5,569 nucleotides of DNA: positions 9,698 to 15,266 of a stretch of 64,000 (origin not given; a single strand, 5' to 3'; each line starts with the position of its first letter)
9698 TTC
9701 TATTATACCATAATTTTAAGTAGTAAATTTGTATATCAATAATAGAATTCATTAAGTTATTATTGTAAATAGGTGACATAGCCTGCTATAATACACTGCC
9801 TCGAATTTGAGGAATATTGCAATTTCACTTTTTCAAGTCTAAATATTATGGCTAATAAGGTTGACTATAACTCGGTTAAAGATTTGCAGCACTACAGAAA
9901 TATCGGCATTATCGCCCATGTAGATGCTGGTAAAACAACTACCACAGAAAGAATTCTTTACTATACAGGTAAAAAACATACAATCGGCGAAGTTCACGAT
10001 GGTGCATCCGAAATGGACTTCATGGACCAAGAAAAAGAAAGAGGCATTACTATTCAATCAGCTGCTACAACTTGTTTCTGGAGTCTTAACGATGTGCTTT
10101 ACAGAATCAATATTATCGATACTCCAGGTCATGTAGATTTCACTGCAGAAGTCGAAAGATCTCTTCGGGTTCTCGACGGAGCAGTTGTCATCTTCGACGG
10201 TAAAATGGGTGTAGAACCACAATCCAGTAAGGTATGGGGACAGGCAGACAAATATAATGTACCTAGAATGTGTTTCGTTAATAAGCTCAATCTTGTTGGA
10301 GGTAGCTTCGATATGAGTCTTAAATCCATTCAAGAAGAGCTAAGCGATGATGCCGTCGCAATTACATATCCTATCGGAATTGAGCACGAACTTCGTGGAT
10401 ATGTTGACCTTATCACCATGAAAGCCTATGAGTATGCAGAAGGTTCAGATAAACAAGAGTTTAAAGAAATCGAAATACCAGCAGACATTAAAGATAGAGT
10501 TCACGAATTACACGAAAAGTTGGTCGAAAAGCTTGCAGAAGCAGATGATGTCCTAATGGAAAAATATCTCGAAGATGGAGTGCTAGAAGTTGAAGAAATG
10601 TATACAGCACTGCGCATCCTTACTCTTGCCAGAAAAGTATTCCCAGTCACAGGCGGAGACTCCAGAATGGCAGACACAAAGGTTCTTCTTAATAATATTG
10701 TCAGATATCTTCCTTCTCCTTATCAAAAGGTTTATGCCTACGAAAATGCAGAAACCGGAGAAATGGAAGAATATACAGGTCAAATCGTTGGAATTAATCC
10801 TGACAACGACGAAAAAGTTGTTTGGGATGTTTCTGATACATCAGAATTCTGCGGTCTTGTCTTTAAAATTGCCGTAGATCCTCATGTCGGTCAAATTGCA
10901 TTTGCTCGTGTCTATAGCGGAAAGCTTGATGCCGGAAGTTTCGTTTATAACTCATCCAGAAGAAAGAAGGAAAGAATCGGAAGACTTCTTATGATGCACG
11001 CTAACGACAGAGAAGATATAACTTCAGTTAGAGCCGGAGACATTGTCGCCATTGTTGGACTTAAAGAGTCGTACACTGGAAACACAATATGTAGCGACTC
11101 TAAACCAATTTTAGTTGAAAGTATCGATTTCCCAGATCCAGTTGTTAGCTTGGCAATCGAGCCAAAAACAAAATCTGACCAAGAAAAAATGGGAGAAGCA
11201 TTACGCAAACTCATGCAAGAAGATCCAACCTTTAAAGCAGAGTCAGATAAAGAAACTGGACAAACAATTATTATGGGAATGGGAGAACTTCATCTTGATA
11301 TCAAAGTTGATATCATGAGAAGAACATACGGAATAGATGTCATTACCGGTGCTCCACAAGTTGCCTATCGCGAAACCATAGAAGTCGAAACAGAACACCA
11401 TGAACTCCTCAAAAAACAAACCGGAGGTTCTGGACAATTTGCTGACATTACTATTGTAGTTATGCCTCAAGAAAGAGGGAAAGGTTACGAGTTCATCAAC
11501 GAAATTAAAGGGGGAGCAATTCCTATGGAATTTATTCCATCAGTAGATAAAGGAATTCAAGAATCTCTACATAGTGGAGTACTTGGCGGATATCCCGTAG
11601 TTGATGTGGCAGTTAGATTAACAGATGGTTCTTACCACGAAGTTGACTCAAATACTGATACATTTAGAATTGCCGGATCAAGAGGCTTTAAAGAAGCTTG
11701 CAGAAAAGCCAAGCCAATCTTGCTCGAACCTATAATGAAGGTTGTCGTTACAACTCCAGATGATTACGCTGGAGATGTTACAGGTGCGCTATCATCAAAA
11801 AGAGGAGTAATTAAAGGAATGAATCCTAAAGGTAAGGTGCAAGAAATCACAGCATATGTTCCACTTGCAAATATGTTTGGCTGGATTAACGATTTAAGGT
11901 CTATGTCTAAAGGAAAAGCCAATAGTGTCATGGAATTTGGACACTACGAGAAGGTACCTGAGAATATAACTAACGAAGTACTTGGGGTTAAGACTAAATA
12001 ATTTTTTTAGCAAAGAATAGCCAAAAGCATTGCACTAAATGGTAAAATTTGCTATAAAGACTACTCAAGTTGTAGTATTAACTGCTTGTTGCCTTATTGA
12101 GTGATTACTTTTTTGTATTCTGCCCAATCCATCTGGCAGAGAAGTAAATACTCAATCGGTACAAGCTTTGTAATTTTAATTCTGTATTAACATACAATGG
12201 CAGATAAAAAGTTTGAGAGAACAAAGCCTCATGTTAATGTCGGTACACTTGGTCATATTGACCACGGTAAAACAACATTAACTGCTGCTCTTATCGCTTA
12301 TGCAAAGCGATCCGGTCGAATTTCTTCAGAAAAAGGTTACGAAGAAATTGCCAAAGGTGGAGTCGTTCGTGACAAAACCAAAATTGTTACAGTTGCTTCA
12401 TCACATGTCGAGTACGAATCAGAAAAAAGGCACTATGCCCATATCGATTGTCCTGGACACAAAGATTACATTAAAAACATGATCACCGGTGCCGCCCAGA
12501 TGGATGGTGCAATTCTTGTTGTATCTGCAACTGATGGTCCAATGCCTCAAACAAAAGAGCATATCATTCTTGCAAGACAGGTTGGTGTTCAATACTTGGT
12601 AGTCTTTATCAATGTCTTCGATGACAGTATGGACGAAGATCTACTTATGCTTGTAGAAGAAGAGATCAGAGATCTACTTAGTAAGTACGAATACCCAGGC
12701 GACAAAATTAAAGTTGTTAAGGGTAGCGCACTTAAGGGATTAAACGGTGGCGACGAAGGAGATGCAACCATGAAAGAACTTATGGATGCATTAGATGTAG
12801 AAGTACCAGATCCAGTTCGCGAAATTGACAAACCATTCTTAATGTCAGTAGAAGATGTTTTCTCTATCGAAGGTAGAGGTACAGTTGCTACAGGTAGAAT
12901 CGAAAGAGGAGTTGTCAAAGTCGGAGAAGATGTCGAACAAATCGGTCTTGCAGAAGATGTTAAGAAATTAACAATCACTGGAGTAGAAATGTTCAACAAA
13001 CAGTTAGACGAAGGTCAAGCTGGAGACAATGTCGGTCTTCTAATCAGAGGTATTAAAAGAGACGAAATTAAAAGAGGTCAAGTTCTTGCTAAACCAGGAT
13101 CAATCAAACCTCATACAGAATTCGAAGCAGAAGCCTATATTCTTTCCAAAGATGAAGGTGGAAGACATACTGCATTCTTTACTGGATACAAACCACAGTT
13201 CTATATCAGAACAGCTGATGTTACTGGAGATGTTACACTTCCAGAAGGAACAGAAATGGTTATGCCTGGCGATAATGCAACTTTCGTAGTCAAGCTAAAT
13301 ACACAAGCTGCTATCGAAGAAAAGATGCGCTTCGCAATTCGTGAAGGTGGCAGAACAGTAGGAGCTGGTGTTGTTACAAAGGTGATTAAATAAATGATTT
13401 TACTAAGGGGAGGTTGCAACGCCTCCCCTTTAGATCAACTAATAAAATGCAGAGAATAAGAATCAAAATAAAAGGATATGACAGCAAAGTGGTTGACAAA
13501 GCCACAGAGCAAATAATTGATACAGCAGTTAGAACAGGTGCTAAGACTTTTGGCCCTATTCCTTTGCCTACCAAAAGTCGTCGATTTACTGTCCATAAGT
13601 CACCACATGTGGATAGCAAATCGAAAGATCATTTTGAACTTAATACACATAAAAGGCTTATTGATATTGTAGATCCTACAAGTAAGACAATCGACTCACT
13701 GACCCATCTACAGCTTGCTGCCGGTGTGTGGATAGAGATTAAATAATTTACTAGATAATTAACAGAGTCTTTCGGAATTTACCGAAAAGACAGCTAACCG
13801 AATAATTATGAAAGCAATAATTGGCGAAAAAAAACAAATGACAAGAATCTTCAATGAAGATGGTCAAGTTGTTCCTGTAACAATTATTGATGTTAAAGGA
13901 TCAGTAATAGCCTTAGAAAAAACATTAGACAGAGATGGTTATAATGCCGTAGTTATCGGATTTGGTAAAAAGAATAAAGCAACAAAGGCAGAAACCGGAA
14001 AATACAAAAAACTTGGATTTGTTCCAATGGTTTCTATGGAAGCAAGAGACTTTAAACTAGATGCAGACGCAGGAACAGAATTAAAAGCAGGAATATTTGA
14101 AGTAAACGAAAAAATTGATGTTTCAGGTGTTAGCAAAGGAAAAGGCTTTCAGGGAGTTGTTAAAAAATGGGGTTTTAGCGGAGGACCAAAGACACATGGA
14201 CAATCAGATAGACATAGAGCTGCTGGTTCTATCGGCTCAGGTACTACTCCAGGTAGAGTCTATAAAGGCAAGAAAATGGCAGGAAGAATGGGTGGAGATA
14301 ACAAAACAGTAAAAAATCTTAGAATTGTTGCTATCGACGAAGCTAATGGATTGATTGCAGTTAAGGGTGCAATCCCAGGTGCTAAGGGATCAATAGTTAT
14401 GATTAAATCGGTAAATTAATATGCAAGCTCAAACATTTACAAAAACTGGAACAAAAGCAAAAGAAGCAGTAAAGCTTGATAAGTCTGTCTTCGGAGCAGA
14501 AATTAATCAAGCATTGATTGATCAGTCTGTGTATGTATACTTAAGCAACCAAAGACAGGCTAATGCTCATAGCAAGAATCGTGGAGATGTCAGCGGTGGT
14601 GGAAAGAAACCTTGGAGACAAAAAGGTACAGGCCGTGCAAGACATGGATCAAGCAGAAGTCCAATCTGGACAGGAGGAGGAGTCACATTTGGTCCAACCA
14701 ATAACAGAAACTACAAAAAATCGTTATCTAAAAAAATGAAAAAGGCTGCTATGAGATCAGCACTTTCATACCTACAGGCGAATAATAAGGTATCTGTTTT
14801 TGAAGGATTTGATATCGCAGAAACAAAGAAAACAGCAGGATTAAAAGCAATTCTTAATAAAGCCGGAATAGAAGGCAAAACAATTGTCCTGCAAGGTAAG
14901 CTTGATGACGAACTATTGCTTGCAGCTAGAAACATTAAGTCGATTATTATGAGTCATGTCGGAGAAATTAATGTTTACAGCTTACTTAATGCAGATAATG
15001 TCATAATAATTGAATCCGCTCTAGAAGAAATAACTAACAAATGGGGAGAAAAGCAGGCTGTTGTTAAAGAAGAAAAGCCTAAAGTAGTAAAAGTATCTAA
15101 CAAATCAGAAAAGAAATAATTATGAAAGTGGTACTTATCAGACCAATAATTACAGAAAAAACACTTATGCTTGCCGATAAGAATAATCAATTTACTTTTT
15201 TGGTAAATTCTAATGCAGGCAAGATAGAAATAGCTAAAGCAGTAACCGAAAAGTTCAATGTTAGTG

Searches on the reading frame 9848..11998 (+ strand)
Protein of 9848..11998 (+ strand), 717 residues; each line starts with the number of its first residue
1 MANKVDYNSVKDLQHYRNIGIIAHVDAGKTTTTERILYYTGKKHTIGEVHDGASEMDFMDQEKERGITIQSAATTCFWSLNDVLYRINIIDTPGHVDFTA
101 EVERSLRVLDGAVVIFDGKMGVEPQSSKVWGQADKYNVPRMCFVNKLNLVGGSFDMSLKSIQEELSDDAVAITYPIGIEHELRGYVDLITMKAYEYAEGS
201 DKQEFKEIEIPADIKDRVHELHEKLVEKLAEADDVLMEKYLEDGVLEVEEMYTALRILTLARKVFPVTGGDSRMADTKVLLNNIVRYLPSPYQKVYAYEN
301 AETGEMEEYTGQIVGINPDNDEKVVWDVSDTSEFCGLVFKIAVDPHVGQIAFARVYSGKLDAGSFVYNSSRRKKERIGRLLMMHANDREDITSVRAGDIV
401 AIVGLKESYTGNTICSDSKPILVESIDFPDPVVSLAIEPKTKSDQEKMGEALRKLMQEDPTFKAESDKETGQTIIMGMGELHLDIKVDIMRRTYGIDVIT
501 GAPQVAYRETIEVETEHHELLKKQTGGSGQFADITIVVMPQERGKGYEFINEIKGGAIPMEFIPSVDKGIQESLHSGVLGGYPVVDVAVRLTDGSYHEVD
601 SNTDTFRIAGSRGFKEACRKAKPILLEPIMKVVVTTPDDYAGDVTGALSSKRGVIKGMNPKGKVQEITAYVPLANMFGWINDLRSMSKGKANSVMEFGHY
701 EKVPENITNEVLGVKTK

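Call 42: search_protein_families(library=pfam, proteins=[window:9848-11998:+], max_evalue=0.001)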
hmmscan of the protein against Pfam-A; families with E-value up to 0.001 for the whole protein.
window:9848-11998:+ (717 aa): 6 families
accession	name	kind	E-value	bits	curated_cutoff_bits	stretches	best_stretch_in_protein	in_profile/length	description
PF00009.33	GTP_EFTU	-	2.4e-52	177.7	26.5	1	15-227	2-184/188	Elongation factor Tu GTP binding domain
PF03764.24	EFG_IV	-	3.4e-43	146.7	24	1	503-622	1-121/121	Elongation factor G, domain IV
PF14492.12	EFG_III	-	3.4e-32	110.8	27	1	428-501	1-74/75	Elongation Factor G, domain III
PF00679.30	EFG_C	-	1.4e-25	89.5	27.9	1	625-710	2-88/89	Elongation factor G C-terminus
PF22042.2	EF-G_D2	-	2.3e-20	72.9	27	1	333-416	1-83/84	Elongation factor G domain 2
PF03144.31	GTP_EFTU_D2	-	6.8e-18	65.3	30.3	1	348-415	1-73/73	Elongation factor Tu domain 2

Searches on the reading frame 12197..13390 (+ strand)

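Call 42: search_protein_families(library=pfam, proteins=[window:12197-13390:+], max_evalue=0.001)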
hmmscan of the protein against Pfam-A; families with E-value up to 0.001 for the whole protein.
window:12197-13390:+ (398 aa): 3 families
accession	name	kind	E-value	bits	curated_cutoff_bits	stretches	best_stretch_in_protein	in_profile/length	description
PF00009.33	GTP_EFTU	-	8.1e-54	182.5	26.5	1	10-204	1-187/188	Elongation factor Tu GTP binding domain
PF03143.23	GTP_EFTU_D3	-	2.3e-37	128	27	1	302-396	1-105/106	Elongation factor Tu C-terminal domain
PF03144.31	GTP_EFTU_D2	-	3e-19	69.7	30.3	1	228-298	1-73/73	Elongation factor Tu domain 2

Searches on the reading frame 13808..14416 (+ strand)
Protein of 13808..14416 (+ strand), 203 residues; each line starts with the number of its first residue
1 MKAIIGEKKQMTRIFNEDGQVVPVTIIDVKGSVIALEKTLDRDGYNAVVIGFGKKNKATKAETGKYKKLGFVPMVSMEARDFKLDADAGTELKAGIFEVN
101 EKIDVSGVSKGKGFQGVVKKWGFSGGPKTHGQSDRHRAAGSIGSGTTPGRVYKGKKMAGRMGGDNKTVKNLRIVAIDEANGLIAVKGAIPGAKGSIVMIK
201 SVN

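Call 42: search_protein_families(library=pfam, proteins=[window:13808-14416:+], max_evalue=0.001)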
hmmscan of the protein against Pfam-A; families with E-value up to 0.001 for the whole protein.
window:13808-14416:+ (203 aa): 1 family
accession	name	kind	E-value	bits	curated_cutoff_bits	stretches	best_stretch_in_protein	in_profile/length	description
PF00297.29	Ribosomal_L3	-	5e-18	65.7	22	1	90-178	205-290/369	Ribosomal protein L3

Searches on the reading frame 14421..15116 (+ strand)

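Call 42: search_protein_families(library=pfam, proteins=[window:14421-15116:+], max_evalue=0.001)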
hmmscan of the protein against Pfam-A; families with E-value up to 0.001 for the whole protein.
window:14421-15116:+ (232 aa): 1 family
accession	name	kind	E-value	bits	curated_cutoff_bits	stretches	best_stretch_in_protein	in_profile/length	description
PF00573.27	Ribosomal_L4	-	1.7e-62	210.9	25.8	1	17-206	1-189/190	Ribosomal protein L4/L1 family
